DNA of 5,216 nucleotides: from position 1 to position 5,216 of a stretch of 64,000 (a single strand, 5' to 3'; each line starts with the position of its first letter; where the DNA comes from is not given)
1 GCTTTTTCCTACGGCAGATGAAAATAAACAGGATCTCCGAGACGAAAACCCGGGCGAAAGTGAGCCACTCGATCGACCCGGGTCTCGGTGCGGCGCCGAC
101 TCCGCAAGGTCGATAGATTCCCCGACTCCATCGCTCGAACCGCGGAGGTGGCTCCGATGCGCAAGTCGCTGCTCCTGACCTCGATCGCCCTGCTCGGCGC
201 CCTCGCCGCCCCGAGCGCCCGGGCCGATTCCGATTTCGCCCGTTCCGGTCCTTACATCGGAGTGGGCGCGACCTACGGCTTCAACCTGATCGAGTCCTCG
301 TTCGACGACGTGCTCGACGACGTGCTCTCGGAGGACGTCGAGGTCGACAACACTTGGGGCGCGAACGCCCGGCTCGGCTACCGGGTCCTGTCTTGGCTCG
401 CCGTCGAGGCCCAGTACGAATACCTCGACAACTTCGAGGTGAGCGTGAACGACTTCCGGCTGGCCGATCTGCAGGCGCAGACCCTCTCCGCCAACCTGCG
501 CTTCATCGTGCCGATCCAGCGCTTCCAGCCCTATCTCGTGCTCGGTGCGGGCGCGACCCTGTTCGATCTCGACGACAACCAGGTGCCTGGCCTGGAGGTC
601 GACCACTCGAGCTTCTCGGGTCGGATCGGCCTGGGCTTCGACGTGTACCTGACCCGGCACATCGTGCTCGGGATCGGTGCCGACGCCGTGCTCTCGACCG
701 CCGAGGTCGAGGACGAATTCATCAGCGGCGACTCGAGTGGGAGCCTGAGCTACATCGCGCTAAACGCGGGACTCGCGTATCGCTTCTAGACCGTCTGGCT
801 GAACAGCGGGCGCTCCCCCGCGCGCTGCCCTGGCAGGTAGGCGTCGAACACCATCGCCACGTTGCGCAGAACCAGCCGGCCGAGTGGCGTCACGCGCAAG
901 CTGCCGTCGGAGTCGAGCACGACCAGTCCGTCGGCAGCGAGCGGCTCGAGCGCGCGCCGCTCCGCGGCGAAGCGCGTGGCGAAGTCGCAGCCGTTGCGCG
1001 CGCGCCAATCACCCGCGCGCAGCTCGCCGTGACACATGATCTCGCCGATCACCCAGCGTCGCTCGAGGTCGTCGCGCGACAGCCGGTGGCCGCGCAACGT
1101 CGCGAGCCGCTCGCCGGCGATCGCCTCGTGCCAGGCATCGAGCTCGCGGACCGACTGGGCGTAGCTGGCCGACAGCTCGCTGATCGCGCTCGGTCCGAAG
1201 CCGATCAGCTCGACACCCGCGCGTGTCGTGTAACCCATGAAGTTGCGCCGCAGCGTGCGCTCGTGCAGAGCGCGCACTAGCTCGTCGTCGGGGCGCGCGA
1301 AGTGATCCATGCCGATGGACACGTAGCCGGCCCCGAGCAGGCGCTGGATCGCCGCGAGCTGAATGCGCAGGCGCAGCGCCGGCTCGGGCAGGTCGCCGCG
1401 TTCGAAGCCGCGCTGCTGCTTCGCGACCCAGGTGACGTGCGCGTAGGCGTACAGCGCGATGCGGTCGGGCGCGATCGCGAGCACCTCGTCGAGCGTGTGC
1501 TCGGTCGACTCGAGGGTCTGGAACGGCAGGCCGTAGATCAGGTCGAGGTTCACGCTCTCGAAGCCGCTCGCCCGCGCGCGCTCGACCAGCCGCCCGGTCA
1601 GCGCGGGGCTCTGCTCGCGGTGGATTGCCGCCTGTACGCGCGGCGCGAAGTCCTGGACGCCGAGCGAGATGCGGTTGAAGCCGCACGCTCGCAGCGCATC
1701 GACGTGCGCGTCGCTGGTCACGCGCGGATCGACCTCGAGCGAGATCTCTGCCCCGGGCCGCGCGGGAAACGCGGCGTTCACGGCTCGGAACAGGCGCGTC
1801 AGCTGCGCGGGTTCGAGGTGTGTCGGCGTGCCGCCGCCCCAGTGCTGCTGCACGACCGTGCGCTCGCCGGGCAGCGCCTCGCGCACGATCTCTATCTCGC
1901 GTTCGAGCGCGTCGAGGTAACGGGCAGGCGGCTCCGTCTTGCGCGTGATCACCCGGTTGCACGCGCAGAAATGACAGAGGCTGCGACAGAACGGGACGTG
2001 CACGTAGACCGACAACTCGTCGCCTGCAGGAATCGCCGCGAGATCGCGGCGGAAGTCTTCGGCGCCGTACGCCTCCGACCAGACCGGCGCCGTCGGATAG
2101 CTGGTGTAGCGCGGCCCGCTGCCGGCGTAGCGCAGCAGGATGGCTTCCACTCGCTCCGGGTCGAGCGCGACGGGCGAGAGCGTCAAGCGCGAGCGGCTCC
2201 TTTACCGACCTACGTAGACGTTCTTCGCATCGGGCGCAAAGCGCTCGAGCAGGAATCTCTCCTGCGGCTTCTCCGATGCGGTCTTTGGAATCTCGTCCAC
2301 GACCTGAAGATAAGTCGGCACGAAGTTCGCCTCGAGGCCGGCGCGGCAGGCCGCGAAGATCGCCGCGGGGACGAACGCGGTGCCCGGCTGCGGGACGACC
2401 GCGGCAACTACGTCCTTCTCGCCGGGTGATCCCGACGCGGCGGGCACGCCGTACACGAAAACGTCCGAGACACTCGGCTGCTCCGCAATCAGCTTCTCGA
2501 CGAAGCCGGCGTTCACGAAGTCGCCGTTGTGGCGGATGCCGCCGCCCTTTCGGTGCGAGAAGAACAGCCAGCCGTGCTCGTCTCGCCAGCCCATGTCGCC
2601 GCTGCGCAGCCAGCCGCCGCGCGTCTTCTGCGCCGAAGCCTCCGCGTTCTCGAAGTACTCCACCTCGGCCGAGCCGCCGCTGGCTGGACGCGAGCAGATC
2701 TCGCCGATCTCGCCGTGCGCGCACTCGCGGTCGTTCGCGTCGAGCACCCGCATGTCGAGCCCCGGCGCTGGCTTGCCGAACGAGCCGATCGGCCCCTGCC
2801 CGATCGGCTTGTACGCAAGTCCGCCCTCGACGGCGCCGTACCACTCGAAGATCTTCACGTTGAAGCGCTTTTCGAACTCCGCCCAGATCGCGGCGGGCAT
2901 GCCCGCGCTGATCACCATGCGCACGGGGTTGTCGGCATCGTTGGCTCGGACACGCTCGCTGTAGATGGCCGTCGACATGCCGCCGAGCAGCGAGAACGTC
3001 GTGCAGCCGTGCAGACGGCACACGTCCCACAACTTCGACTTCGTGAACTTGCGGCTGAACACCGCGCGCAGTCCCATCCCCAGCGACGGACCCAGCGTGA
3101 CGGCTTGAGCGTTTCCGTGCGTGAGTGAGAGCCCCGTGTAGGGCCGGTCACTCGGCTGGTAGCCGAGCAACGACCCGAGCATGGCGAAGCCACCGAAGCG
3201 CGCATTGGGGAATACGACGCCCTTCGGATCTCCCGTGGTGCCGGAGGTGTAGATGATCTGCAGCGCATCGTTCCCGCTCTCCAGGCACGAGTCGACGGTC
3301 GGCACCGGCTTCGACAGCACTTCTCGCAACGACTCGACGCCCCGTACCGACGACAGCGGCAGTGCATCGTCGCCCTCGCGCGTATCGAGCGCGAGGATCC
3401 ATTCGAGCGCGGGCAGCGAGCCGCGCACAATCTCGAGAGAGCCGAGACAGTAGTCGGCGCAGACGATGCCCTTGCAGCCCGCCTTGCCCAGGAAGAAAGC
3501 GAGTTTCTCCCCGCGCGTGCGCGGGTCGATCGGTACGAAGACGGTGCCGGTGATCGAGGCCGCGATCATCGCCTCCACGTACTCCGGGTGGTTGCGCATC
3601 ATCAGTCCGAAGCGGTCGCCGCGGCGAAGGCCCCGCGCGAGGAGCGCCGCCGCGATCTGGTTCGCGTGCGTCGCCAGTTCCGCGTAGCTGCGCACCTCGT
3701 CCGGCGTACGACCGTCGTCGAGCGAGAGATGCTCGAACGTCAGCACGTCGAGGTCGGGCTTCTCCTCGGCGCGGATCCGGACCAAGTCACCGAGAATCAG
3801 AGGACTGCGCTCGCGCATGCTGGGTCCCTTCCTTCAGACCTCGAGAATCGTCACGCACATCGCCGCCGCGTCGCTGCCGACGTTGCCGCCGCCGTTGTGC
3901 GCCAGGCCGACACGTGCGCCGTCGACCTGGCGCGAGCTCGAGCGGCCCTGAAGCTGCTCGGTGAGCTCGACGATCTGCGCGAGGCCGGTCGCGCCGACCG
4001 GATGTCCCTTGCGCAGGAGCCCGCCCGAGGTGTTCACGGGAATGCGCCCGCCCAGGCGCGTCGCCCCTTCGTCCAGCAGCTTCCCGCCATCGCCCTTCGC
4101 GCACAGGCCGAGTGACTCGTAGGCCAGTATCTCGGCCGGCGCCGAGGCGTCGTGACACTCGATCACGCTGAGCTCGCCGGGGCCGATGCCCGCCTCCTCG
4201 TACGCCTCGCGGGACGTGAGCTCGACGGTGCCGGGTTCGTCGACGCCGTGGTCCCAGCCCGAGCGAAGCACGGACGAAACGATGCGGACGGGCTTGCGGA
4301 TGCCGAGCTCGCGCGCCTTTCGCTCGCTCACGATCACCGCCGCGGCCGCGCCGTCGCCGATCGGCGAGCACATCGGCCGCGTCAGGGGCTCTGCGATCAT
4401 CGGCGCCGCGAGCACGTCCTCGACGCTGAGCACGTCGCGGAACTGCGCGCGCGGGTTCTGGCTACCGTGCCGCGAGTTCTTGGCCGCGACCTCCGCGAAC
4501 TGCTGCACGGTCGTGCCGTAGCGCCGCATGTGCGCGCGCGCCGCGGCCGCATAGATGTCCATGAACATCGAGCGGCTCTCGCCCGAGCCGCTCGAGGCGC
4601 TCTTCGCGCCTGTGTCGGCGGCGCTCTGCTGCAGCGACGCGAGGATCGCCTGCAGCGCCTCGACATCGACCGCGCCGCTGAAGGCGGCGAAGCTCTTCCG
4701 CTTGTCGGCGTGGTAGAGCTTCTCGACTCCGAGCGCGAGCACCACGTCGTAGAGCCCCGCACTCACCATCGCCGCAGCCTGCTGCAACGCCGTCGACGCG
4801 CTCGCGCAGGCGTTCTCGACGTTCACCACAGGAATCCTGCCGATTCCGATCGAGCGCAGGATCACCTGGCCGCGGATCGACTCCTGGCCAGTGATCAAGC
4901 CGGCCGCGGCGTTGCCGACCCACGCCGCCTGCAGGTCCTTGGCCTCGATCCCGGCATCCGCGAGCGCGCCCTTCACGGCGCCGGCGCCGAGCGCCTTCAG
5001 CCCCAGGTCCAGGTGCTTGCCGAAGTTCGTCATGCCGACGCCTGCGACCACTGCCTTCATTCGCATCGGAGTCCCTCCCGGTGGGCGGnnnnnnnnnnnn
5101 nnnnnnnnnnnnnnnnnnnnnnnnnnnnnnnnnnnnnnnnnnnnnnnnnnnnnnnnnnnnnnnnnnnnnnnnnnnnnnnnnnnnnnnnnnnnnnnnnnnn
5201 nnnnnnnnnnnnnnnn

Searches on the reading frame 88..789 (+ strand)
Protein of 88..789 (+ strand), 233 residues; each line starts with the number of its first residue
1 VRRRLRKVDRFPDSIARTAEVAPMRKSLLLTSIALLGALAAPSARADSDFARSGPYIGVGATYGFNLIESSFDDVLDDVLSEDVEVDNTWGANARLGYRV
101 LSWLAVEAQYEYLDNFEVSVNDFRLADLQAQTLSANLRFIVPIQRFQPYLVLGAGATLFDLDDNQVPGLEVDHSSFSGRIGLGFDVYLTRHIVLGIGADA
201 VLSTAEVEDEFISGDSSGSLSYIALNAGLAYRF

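Call 36: search_protein_families(library=pfam, proteins=[window:88-789:+], max_evalue=0.0001)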
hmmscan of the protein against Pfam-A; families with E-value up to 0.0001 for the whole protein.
window:88-789:+ (233 aa): 3 families
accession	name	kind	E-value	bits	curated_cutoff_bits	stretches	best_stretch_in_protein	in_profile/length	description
PF13505.12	OMP_b-brl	-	1.1e-20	75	28.7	1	32-233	2-175/175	Outer membrane protein beta-barrel domain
PF01389.23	OmpA_membrane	-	6.8e-05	23.1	21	1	67-161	12-106/180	OmpA-like transmembrane domain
PF09411.16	PagL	-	9.2e-05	23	23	0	112-191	40-104/136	Lipid A 3-O-deacylase (PagL)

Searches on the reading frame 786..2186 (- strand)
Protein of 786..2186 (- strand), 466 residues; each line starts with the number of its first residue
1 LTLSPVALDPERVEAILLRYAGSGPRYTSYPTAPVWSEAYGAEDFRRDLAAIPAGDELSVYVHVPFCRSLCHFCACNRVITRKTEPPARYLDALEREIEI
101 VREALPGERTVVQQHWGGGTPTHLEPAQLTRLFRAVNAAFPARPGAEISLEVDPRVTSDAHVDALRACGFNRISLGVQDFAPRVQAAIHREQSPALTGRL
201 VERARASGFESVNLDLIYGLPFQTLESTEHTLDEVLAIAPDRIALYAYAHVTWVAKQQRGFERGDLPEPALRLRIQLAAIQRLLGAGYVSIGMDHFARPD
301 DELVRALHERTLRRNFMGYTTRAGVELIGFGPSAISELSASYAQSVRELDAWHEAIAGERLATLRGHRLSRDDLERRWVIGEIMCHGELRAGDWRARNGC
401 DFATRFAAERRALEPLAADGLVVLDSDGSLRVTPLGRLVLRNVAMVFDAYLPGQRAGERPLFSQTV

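Call 36: search_protein_families(library=pfam, proteins=[window:786-2186:-], max_evalue=0.0001)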
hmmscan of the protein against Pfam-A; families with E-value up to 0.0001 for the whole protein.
window:786-2186:- (466 aa): 2 families
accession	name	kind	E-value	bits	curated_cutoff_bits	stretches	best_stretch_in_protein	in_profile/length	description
PF04055.27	Radical_SAM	-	4.8e-22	79.3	29.5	1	61-234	1-165/166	Radical SAM superfamily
PF06969.22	HemN_C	-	7.6e-06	26.3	24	1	369-439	1-67/67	HemN C-terminal domain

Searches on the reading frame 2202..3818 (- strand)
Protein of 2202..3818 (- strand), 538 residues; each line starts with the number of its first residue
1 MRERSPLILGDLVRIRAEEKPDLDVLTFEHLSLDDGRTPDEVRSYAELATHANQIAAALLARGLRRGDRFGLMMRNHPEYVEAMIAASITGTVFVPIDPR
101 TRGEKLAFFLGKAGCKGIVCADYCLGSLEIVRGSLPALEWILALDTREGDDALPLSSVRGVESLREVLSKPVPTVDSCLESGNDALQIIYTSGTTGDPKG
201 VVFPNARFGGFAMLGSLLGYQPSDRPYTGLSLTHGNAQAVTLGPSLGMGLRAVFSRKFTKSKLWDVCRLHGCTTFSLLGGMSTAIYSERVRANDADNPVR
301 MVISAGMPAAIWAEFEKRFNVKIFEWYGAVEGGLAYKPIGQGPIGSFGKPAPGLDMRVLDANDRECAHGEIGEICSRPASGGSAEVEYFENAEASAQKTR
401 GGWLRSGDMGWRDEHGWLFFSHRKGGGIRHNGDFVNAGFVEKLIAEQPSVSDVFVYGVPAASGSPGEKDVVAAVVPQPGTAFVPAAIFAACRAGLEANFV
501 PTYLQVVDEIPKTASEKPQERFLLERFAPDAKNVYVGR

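Call 36: search_protein_families(library=pfam, proteins=[window:2202-3818:-], max_evalue=0.0001)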
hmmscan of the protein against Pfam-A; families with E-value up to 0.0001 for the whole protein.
window:2202-3818:- (538 aa): 2 families
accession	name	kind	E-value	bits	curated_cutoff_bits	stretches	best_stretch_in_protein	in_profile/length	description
PF00501.34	AMP-binding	-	5.2e-54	184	29.9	1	16-377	4-375/384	AMP-binding enzyme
PF13193.12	AMP-binding_C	-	3.5e-10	41.1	24.5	1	440-517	2-76/76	AMP-binding enzyme C-terminal domain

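Call 53: search_protein_families(library=ncbifam, proteins=[window:2202-3818:-], max_evalue=0.00001)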
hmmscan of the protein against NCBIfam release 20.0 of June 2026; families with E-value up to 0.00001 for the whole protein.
window:2202-3818:- (538 aa): 88 families (the best 25 are shown)
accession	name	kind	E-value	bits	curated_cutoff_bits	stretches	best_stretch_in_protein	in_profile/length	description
NF004808.0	PRK06155.1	equivalog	4.7e-83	279.3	722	1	40-525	44-520/542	ATP-dependent acyl-CoA ligase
NF004837.0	PRK06187.1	subfamily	3.5e-73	246.6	476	1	4-530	5-525/531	long-chain-fatty-acid--CoA ligase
NF006134.1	PRK08279.1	equivalog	1.9e-59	201.7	625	1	40-521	67-561/605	long-chain-acyl-CoA synthetase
NF005947.1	PRK08008.1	equivalog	1.4e-55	188.9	651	1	43-521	38-515/518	crotonobetaine/carnitine-CoA ligase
NF006182.0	PRK08316.1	subfamily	5.4e-54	183.5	663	1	9-528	13-518/523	fatty acyl-CoA synthetase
NF005897.1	PRK07867.1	exception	1.7e-52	178.8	850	1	39-517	21-475/496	long-chain-fatty-acid--CoA ligase FadD17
NF052587.1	SterCoASynCasI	equivalog_domain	3.4e-48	164.5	900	1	54-525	37-506/550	steroid-22-oyl-CoA synthetase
NF004511.1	PRK05852.1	equivalog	6.5e-46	157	650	1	43-515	27-492/505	FadD7 family fatty acid--CoA ligase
TIGR03098.1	ligase_PEP_1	hypoth_equivalog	1.7e-43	148.9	592.35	1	40-518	23-509/517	acyl-CoA ligase (AMP-forming), exosortase A system-associated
NF009927.1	PRK13388.1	exception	1.9e-43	148.7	800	1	44-525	27-500/523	fatty-acid--CoA ligase FadD1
NF009071.0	PRK12406.1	subfamily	8.9e-43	146.5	701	1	41-527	11-502/510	acyl-CoA synthetase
NF009233.0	PRK12583.1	subfamily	1.4e-42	145.8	832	2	345-522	373-545/558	fatty acid CoA ligase family protein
NF038342.1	FACL_FadD6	exception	2.8e-41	141.5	975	2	40-336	63-344/584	long-chain-acyl-CoA synthetase FadD6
NF005863.0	PRK07798.1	subfamily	4.7e-40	137.6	543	1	39-521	26-525/540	acyl-CoA synthetase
NF004797.0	PRK06145.1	equivalog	2.1e-39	135.3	850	1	41-525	26-493/499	acyl-CoA synthetase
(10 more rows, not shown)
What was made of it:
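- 2202..7152 (-): acyl-CoA module: ACAD 5914-7152, nitroreductase-like 5089-5877, SCPx-type thiolase 3834-5066, AMP-forming CoA ligase 2202-3818. The palindrome lies 26 bp upstream of the ACAD start. Pfam and NCBIfam matches (calls 36, 53).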

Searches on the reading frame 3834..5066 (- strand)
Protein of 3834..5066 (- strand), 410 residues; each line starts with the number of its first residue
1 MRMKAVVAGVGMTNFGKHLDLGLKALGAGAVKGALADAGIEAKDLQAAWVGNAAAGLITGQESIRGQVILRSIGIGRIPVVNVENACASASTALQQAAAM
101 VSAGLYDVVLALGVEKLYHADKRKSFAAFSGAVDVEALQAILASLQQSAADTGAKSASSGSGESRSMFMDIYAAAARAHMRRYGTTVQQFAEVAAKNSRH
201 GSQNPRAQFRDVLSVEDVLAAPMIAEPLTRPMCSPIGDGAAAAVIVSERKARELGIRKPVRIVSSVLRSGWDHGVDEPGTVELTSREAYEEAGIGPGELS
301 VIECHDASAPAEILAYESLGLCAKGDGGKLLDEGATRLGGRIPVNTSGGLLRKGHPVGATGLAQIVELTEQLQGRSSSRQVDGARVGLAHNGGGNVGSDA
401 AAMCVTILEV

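Call 36: search_protein_families(library=pfam, proteins=[window:3834-5066:-], max_evalue=0.0001)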
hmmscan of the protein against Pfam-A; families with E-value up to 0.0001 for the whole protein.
window:3834-5066:- (410 aa): 5 families
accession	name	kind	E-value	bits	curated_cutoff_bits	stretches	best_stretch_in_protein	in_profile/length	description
PF22691.2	Thiolase_C_1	-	3.5e-36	124.5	28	1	283-401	22-139/144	Thiolase C-terminal domain-like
PF00108.29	Thiolase_N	-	6.4e-21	75.3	26.4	1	6-248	2-259/260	Thiolase, N-terminal domain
PF02803.24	Thiolase_C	-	9.6e-08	32.1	27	1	285-381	28-106/123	Thiolase, C-terminal domain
PF08545.16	ACP_syn_III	-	1.7e-07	31.5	24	0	83-119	3-39/80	3-Oxoacyl-[acyl-carrier-protein (ACP)] synthase III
PF00109.32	ketoacyl-synt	-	5.7e-05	23.3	20.8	0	79-129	166-216/252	Beta-ketoacyl synthase, N-terminal domain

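Call 53: search_protein_families(library=ncbifam, proteins=[window:3834-5066:-], max_evalue=0.00001)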
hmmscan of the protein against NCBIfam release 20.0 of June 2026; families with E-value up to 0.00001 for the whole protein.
window:3834-5066:- (410 aa): 44 families (the best 25 are shown)
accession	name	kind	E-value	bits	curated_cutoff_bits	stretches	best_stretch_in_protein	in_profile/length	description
NF006102.0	PRK08256.1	subfamily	5.1e-101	338.6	436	1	1-393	1-380/394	lipid-transfer protein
NF004720.0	PRK06064.1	subfamily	5.3e-95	318.4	420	1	4-408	3-385/389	thiolase domain-containing protein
NF053570.1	AcCoTHIOL_METTL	equivalog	2.6e-81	273.4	600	1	2-398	2-375/385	acetyl-CoA acetyltransferase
NF053628.1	BnzsclthlBbsBGT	equivalog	4.6e-76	256.1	750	2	167-405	138-382/389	benzoylsuccinyl-CoA thiolase subunit BbsB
NF004810.0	PRK06157.1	equivalog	3.1e-75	253.8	403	1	3-403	7-392/400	acetyl-CoA acetyltransferase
NF009228.0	PRK12578.1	subfamily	8.1e-73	245.3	485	2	168-395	143-376/387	thiolase domain-containing protein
NF005704.0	PRK07516.1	subfamily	1.3e-69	235.1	412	1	3-408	2-385/389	thiolase domain-containing protein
NF004715.0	PRK06059.1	equivalog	2.2e-66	224.5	424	2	172-393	147-387/399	lipid-transfer protein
NF004811.0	PRK06158.1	subfamily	1.5e-51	175.6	421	1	2-404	7-378/384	acetyl-CoA acetyltransferase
NF004982.0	PRK06365.1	equivalog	8.1e-51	173.4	695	2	282-399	296-420/430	thiolase domain-containing protein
NF004936.0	PRK06289.1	equivalog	6.7e-50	170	375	1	20-400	23-397/405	acetyl-CoA acetyltransferase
NF006010.0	PRK08142.1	subfamily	4e-46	157.5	462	1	2-405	4-383/388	thiolase domain-containing protein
NF006180.0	PRK08313.1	subfamily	4e-45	154.3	514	1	4-396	5-374/389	thiolase domain-containing protein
NF005892.0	PRK07855.1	subfamily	8.9e-41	140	469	1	3-391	6-376/390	lipid-transfer protein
NF004721.0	PRK06065.1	equivalog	3.6e-37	128.1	455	1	170-383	151-369/393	thiolase domain-containing protein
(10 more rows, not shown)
